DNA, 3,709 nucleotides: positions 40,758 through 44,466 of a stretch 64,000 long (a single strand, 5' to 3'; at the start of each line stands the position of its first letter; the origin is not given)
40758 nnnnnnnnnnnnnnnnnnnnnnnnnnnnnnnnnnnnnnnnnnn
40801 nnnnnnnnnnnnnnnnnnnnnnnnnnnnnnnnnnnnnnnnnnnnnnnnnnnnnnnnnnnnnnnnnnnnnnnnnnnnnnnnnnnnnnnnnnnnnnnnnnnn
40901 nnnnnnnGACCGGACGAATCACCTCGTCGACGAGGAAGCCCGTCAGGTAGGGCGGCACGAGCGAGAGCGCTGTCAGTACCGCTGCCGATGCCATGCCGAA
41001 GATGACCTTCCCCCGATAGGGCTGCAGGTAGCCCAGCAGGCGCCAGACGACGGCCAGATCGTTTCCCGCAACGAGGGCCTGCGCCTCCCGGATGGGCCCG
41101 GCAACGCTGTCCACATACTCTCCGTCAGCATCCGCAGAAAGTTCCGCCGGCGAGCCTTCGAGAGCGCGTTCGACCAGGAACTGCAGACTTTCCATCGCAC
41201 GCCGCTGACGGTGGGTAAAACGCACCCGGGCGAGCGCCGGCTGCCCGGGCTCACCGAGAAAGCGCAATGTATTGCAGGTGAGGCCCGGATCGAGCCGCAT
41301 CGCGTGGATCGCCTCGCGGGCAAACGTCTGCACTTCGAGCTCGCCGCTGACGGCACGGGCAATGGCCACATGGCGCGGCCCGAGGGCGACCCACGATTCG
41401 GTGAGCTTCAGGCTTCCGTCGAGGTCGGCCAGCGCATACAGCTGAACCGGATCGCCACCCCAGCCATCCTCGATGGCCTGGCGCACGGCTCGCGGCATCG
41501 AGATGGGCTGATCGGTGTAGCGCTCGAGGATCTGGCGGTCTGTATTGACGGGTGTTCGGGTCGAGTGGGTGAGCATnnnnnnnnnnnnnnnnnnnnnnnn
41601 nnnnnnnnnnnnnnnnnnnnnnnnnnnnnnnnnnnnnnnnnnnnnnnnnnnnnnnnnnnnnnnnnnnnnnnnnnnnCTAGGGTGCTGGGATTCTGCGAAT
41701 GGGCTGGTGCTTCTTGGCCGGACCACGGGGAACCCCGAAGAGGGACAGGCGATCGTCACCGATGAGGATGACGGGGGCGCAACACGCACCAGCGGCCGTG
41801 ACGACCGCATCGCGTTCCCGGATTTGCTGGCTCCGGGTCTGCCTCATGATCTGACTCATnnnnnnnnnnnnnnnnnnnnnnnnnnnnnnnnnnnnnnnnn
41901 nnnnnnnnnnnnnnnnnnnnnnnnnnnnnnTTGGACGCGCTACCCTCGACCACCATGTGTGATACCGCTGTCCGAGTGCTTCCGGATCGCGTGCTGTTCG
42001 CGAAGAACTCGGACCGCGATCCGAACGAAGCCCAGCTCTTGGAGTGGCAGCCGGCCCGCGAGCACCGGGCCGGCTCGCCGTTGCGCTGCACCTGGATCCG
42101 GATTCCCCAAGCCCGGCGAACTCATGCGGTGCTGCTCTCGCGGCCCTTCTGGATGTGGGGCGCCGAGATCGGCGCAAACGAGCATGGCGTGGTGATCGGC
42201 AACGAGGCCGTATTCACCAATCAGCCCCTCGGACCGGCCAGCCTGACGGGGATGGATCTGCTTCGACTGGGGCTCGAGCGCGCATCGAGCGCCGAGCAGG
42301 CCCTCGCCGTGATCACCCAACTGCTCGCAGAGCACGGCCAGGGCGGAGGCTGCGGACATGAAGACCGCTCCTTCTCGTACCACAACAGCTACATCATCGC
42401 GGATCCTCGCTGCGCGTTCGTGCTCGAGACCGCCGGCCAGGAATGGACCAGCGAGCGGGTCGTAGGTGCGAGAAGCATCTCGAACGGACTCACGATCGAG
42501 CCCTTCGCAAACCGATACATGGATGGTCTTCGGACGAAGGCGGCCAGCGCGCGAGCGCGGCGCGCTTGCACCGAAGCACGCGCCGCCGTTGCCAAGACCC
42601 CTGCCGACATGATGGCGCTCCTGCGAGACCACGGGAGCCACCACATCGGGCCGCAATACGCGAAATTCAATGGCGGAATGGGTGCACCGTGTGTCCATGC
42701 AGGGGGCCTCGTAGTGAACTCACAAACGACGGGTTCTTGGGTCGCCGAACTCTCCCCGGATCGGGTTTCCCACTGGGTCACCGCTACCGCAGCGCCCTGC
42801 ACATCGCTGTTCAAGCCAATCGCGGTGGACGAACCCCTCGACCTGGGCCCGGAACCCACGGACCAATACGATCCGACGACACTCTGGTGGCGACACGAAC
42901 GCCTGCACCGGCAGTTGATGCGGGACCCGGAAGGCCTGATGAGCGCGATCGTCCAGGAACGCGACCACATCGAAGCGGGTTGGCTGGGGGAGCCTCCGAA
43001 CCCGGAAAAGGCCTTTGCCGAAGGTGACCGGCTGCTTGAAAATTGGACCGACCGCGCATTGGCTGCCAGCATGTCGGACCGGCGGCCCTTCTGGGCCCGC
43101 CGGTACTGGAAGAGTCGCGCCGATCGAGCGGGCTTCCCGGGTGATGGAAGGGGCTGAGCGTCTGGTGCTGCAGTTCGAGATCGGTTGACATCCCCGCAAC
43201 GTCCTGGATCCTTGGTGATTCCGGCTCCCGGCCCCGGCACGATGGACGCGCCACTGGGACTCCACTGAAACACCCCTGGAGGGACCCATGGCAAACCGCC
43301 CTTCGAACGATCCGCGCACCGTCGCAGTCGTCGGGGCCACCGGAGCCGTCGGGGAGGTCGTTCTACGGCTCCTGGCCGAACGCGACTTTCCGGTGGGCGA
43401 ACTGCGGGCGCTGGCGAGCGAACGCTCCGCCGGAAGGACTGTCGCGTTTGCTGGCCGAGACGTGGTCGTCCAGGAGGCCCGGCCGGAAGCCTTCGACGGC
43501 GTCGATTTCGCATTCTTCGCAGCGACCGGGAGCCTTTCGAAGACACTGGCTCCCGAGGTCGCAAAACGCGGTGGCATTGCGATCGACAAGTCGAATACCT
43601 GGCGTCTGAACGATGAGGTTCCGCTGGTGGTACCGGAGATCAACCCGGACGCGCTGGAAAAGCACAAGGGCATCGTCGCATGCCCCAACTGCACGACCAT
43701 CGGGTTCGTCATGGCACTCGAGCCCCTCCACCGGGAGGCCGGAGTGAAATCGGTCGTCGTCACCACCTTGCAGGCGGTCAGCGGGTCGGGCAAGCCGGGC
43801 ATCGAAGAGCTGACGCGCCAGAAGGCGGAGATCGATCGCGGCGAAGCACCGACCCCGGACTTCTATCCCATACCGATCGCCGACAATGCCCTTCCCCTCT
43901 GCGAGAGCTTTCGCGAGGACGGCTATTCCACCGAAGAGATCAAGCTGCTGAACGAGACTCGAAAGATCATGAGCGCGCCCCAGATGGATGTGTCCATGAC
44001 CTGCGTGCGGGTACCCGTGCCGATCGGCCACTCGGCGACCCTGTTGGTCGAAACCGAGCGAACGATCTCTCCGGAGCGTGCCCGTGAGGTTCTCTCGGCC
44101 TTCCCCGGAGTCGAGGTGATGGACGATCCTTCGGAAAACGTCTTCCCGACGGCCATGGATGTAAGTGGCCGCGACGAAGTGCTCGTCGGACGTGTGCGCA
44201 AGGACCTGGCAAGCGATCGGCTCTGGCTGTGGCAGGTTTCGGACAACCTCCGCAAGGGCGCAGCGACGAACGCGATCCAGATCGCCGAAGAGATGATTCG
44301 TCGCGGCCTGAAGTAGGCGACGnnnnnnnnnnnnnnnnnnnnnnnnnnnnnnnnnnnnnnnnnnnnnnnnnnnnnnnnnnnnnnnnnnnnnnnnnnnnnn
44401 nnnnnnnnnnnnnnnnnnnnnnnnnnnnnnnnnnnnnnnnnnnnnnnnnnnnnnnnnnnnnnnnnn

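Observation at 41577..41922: Promoter, 60-aa Cys-Cys ORF and perfect 15-bp-stem terminator immediately upstream of an ABC exporter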

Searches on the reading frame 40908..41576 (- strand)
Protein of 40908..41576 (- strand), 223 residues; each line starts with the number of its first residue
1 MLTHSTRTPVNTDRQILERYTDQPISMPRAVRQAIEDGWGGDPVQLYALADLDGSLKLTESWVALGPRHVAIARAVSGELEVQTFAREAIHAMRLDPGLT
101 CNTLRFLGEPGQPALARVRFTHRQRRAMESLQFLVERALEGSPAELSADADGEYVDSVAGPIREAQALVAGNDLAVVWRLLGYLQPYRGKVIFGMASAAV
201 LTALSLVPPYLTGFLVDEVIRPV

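Call 15: find_homologous_proteins(query=window:40908-41576:-, max_evalue=0.00001)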
Query seq(223 aa) (223 aa): 119 proteins with E <= 0.00001 among 2055 candidates.
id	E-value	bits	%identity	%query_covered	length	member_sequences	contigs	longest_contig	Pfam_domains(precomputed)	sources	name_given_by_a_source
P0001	5.0e-87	309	65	98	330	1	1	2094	PF00664.29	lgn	-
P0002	4.6e-83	296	64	96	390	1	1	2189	PF00664.29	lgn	-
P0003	5.0e-81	289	63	96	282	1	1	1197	-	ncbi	-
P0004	9.9e-77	275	59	98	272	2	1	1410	-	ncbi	-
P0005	4.4e-73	264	58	96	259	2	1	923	-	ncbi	-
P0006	3.7e-72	260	59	96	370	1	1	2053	PF00664.29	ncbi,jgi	jgi:ATP-binding cassette subfamily B protein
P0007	1.1e-71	259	58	98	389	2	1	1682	PF00664.29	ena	-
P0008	6.7e-71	256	56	96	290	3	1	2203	PF00664.29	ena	-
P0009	2.1e-70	255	58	95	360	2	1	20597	PF00664.29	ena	-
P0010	2.2e-70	255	58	95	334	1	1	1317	PF00664.29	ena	-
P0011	2.5e-69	251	57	95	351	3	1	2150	PF00664.29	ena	-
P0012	3.4e-69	251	57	95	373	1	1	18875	PF00664.29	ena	-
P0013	9.6e-69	249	56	96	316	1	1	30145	PF00664.29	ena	-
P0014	2.1e-68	248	57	95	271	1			-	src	-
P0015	2.3e-68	248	56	96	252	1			-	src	-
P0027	1.3e-66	242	55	95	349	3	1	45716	PF00664.29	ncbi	-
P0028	3.8e-66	241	55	95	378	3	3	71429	PF00664.29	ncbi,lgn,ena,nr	ncbi:MAG: ABC transporter transmembrane domain-containing protein [Gammaproteobacteria bacterium]|nr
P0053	4.7e-61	224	50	97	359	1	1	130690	PF00664.29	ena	-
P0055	8.5e-61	223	53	91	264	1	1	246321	-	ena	-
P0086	3.7e-46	176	62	62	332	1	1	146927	-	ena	-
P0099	3.0e-39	153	47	82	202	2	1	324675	-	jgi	jgi:hypothetical protein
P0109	7.6e-33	132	43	80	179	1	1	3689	-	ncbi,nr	ncbi:MAG TPA: hypothetical protein VEX18_17365, partial [Polyangiaceae bacterium]|nr:hypothetical pr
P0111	4.9e-31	126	47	63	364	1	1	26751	PF00664.29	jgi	jgi:ATP-binding cassette subfamily B protein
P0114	2.4e-28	117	37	96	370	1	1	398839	-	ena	-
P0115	3.5e-26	110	40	79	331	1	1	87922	-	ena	-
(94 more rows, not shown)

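Call 16: find_encoding_contigs(protein=P0028, flank=2500, max_places=3)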
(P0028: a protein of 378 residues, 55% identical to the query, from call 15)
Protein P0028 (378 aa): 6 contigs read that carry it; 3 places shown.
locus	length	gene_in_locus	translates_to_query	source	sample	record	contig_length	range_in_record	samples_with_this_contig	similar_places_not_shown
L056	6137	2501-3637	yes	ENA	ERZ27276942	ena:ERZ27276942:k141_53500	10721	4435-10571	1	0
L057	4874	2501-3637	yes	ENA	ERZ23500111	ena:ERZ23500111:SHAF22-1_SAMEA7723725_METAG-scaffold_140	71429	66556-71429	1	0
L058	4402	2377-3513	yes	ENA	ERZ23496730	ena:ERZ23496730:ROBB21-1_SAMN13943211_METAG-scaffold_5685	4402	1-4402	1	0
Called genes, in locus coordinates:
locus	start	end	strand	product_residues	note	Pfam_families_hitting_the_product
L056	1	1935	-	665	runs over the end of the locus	PF05719:GPP34, PF00067:p450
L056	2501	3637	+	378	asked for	PF00664:ABC_membrane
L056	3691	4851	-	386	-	PF00589:Phage_integrase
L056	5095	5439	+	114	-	PF21983:NikA-like, PF05713:MobC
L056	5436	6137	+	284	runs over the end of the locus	?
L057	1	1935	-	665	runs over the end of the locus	PF05719:GPP34, PF00067:p450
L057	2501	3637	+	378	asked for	PF00664:ABC_membrane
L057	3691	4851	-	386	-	PF00589:Phage_integrase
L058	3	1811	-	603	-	?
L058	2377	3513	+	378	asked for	PF00664:ABC_membrane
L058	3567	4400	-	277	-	?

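Call 17: find_encoding_contigs(protein=P0053, flank=2500, max_places=2)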
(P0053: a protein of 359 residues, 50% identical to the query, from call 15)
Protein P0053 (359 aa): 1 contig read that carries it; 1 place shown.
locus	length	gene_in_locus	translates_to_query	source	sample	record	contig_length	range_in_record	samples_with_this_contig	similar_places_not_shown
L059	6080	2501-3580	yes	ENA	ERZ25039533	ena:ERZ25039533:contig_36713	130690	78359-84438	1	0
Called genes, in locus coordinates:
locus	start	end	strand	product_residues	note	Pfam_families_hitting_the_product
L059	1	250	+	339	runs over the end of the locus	PF21783:YNCE (faint), PF02239:Cytochrom_D1 (faint), PF24807:WD40_CDC20-Fz (faint), PF25174:Beta-prop_THOC3 (faint), PF10282:Lactonase (faint), PF13449:Phytase-like (weak), PF22494:choice_anch_I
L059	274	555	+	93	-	-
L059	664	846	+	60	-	-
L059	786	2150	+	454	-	PF01979:Amidohydro_1, PF07969:Amidohydro_3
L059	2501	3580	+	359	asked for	PF00664:ABC_membrane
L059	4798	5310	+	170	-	PF08909:DUF1854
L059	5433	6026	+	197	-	PF13505:OMP_b-brl, PF13568:OMP_b-brl_2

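Call 18: find_encoding_contigs(protein=P0013, flank=2500, max_places=2)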
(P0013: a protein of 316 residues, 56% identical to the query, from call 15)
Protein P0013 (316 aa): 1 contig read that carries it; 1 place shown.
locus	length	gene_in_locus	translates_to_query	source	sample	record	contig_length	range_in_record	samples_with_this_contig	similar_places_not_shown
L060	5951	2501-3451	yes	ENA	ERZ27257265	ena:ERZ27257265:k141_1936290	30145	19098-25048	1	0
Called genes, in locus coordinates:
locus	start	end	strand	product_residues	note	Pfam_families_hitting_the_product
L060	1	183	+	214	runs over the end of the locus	PF00034:Cytochrom_C (faint), PF13442:Cytochrome_CBB3 (weak)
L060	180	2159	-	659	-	PF26550:Tricorn_2nd, PF26549:Tricorn_N, PF00930:DPPIV_N (weak), PF07676:PD40, PF26549:Tricorn_N, PF02129:Peptidase_S15, PF00326:Peptidase_S9, PF01738:DLH (weak), +3 more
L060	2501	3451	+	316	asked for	PF00664:ABC_membrane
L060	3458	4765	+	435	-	PF00664:ABC_membrane, PF00005:ABC_tran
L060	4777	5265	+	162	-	PF08909:DUF1854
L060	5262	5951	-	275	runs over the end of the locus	PF01149:Fapy_DNA_glyco, PF06831:H2TH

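Call 20: find_encoding_contigs(protein=P0027, flank=2500, max_places=2)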
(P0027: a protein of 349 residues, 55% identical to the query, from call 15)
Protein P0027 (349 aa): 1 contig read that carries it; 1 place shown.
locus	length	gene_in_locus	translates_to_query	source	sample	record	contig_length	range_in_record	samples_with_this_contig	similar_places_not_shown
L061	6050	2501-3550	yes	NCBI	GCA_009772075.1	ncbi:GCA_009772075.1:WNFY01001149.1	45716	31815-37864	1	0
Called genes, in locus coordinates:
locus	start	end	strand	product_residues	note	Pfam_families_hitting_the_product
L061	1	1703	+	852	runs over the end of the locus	PF01427:Peptidase_M15, PF01433:Peptidase_M1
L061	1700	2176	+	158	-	PF12850:Metallophos_2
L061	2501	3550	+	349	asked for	PF00664:ABC_membrane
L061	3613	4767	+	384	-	PF00664:ABC_membrane (weak), PF00005:ABC_tran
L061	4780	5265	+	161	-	PF08909:DUF1854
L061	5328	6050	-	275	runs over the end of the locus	PF01149:Fapy_DNA_glyco, PF06831:H2TH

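Call 21: find_encoding_contigs(protein=P0055, flank=2500, max_places=2)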
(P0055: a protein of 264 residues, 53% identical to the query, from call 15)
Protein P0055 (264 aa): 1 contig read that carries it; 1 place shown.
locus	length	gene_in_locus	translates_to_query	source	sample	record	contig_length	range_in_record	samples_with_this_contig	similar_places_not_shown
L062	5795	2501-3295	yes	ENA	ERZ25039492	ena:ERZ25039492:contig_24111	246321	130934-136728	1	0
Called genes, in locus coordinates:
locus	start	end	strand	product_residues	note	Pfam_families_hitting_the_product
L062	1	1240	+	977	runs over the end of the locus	PF00580:UvrD-helicase, PF01443:Viral_helicase1 (faint), PF13245:AAA_19, PF13361:UvrD_C, PF00929:RNase_T, PF13361:UvrD_C, PF13538:UvrD_C_2 (weak)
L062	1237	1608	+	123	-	-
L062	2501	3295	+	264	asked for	-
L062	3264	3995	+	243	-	PF00664:ABC_membrane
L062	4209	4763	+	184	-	PF00005:ABC_tran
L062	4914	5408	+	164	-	PF08909:DUF1854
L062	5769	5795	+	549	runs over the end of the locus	PF04389:Peptidase_M28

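Call 22: find_encoding_contigs(protein=P0086, flank=2500, max_places=2)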
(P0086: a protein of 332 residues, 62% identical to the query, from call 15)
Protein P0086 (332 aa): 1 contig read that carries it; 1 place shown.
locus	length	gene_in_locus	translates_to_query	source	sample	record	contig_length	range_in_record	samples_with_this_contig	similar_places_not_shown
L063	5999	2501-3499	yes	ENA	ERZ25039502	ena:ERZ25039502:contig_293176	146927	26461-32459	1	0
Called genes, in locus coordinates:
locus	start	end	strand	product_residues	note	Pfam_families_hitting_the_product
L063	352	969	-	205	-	PF01323:DSBA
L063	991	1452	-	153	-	PF00702:Hydrolase (weak), PF12710:HAD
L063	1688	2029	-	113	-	PF12840:HTH_20, PF01022:HTH_5, PF08279:HTH_11 (weak), PF12802:MarR_2, PF13412:HTH_24 (weak)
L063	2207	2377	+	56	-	-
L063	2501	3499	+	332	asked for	-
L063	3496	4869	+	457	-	PF00664:ABC_membrane, PF00005:ABC_tran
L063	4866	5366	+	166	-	PF08909:DUF1854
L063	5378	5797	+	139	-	PF04828:GFA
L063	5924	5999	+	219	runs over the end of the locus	-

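Call 23: find_encoding_contigs(protein=P0114, flank=2500, max_places=2)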
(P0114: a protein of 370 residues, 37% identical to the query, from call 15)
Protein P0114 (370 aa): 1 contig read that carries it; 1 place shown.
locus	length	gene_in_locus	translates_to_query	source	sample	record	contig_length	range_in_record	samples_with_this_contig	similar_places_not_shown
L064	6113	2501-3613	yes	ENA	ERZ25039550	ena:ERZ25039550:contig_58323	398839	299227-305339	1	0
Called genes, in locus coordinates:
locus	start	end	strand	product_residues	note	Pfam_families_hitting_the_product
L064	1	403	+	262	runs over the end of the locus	PF17148:DUF5117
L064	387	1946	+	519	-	PF16313:DUF4953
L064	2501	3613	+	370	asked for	-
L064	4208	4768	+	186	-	PF00005:ABC_tran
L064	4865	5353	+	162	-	PF08909:DUF1854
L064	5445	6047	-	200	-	-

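Call 35: find_encoding_contigs(protein=P0115, flank=2500, max_places=1)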
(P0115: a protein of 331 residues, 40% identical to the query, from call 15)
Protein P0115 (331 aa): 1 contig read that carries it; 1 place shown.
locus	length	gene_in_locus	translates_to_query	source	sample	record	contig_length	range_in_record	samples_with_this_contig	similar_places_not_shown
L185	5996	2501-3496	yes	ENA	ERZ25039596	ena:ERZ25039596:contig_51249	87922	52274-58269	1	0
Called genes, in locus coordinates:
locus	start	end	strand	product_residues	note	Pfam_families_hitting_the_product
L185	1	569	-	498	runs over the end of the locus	PF13606:Ank_3 (faint), PF13857:Ank_5 (faint), PF00023:Ank (faint), PF12796:Ank_2, PF13637:Ank_4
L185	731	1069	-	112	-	-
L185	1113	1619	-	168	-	-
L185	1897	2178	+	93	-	-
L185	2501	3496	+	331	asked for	-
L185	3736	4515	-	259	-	-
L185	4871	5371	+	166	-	PF08909:DUF1854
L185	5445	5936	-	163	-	-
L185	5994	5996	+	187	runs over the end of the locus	-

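Call 36: find_encoding_contigs(protein=P0099, flank=2500, max_places=1)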
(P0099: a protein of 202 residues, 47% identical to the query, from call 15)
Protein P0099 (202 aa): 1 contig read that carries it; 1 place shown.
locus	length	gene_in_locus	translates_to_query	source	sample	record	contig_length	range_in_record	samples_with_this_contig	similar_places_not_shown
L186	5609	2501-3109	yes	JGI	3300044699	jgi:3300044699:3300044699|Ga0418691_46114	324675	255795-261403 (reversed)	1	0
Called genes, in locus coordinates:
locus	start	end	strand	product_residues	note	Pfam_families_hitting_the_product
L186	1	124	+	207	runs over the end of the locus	PF00115:COX1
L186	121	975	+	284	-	PF00115:COX1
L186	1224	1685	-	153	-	-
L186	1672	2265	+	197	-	-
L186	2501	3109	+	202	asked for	-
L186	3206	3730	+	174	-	PF00664:ABC_membrane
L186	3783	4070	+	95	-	-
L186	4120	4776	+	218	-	PF00005:ABC_tran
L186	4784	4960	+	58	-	-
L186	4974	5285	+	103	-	PF08909:DUF1854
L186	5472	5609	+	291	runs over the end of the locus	PF04185:Phosphoesterase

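Call 37: find_encoding_contigs(protein=P0111, flank=2500, max_places=1)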
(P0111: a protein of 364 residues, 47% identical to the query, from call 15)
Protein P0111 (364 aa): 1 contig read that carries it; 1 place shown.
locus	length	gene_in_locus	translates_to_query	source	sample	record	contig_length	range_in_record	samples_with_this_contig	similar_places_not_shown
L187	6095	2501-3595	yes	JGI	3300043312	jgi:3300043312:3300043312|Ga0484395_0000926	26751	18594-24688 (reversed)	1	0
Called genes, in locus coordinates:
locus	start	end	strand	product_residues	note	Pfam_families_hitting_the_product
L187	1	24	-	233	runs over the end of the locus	PF02805:Ada_Zn_binding, PF00165:HTH_AraC (faint), PF12833:HTH_18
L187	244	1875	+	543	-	PF21926:FeeM, PF00155:Aminotran_1_2 (faint)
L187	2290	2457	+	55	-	-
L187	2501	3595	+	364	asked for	PF00664:ABC_membrane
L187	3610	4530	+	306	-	PF00005:ABC_tran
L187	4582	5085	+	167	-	PF08909:DUF1854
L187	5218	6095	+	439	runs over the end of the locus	PF03972:MmgE_PrpD_N, PF19305:MmgE_PrpD_C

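Call 38: find_encoding_contigs(protein=P0109, flank=2500, max_places=1)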
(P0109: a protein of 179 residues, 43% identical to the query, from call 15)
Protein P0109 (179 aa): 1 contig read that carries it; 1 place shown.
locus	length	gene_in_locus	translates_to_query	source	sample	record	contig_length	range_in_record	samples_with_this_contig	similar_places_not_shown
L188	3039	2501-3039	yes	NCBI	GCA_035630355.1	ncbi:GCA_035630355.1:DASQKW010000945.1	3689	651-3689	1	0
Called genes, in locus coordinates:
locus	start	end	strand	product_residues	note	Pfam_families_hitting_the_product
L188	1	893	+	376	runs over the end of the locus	PF13439:Glyco_transf_4, PF13579:Glyco_trans_4_4 (weak), PF20706:GT4-conflict (weak), PF00534:Glycos_transf_1, PF13692:Glyco_trans_1_4, PF13524:Glyco_trans_1_2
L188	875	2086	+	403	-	PF13439:Glyco_transf_4, PF13579:Glyco_trans_4_4, PF20706:GT4-conflict, PF00534:Glycos_transf_1, PF13692:Glyco_trans_1_4, PF13524:Glyco_trans_1_2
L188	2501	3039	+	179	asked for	?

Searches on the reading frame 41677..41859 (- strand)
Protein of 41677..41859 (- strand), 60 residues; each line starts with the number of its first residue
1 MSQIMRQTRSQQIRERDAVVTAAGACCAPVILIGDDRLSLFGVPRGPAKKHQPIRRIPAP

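Call 6: search_protein_families(library=ncbifam, proteins=[window:41677-41859:-], max_evalue=0.01)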
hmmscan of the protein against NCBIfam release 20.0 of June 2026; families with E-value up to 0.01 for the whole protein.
window:41677-41859:- (60 aa): 0 families

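Call 7: search_protein_families(library=pfam, proteins=[window:41677-41859:-], max_evalue=0.01)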
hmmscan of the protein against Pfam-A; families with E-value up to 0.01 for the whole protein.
window:41677-41859:- (60 aa): 0 families

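Call 8: find_homologous_proteins(query=window:41677-41859:-, max_evalue=0.01)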
Query window:41677-41859:-: no candidate shares three 5-residue words with the query. No homologue found.

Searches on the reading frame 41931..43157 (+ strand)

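Call 6: search_protein_families(library=ncbifam, proteins=[window:41931-43157:+], max_evalue=0.01)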
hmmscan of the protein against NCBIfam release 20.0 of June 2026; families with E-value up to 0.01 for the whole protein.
window:41931-43157:+ (408 aa): 1 family
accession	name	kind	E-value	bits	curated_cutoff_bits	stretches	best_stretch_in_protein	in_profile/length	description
NF040521.1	C45_proenzyme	subfamily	4.4e-06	26.3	85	1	54-237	121-285/313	C45 family autoproteolytic acyltransferase/hydrolase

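Call 7: search_protein_families(library=pfam, proteins=[window:41931-43157:+], max_evalue=0.01)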
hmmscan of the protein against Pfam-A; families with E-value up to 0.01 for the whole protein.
window:41931-43157:+ (408 aa): 2 families
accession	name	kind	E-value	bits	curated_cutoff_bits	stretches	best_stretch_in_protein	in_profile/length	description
PF03577.20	Peptidase_C69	-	0.0016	18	23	1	87-177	95-176/402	Peptidase family C69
PF03417.21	AAT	-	0.0055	16.8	23.2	0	73-131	40-97/225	Acyl-coenzyme A:6-aminopenicillanic acid acyl-transferase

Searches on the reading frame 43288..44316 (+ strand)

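Call 6: search_protein_families(library=ncbifam, proteins=[window:43288-44316:+], max_evalue=0.01)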
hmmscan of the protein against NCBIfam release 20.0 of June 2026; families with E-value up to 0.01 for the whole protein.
window:43288-44316:+ (342 aa): 14 families
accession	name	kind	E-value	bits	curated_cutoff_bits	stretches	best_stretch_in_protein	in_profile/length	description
NF011456.0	PRK14874.1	equivalog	1.6e-127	425.2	223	1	11-340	6-344/346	aspartate-semialdehyde dehydrogenase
TIGR01296.1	asd_B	equivalog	3.6e-120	401.1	324.2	1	12-338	2-338/339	aspartate-semialdehyde dehydrogenase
NF005229.0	PRK06728.1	equivalog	7.7e-89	297.9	628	1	11-341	7-346/347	aspartate-semialdehyde dehydrogenase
NF004224.0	PRK05671.1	equivalog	1.1e-69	235.5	284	1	11-338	6-333/336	aspartate-semialdehyde dehydrogenase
NF005957.0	PRK08040.1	equivalog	3.4e-69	233.9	273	1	11-339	6-333/336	aspartate-semialdehyde dehydrogenase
NF006416.0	PRK08664.1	subfamily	6.3e-46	157.2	232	2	11-175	5-189/350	aspartate-semialdehyde dehydrogenase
TIGR00978.1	asd_EA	equivalog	6.9e-42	143.7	301.2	2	12-175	3-187/342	aspartate-semialdehyde dehydrogenase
NF005144.0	PRK06598.1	subfamily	2.7e-25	89.3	198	2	184-327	209-358/369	aspartate-semialdehyde dehydrogenase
TIGR01850.1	argC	equivalog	1e-22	80.8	233.6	2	11-171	2-187/345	N-acetyl-gamma-glutamyl-phosphate reductase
TIGR01745.1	asd_gamma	equivalog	3e-21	75.8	402.9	2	11-180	2-179/366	aspartate-semialdehyde dehydrogenase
NF005368.0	PRK06901.1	equivalog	7.5e-13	48.4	437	1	54-340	49-322/323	oxidoreductase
TIGR01851.1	argC_other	equivalog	7.1e-06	25.5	229.85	1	63-180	41-163/310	N-acetyl-gamma-glutamyl-phosphate reductase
TIGR01534.1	GAPDH-I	equivalog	8.7e-05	21.9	367.2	1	109-167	128-187/330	type I glyceraldehyde-3-phosphate dehydrogenase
NF003251.0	PRK04207.1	equivalog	0.0025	16.9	185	0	230-282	203-255/343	type II glyceraldehyde-3-phosphate dehydrogenase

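Call 7: search_protein_families(library=pfam, proteins=[window:43288-44316:+], max_evalue=0.01)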
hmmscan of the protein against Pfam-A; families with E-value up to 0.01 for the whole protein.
window:43288-44316:+ (342 aa): 4 families
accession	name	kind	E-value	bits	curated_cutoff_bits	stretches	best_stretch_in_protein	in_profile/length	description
PF02774.23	Semialdhyde_dhC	-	2.2e-50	171.8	26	1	144-323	1-184/184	Semialdehyde dehydrogenase, dimerisation domain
PF01118.30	Semialdhyde_dh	-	1.5e-32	113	26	1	11-125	1-120/121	Semialdehyde dehydrogenase, NAD binding domain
PF22698.1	Semialdhyde_dhC_1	-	0.0002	21.7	27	0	228-320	73-165/165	Semialdehyde dehydrogenase, dimerisation domain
PF05368.20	NmrA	-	0.00076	19.6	27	1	10-80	3-78/298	NmrA-like family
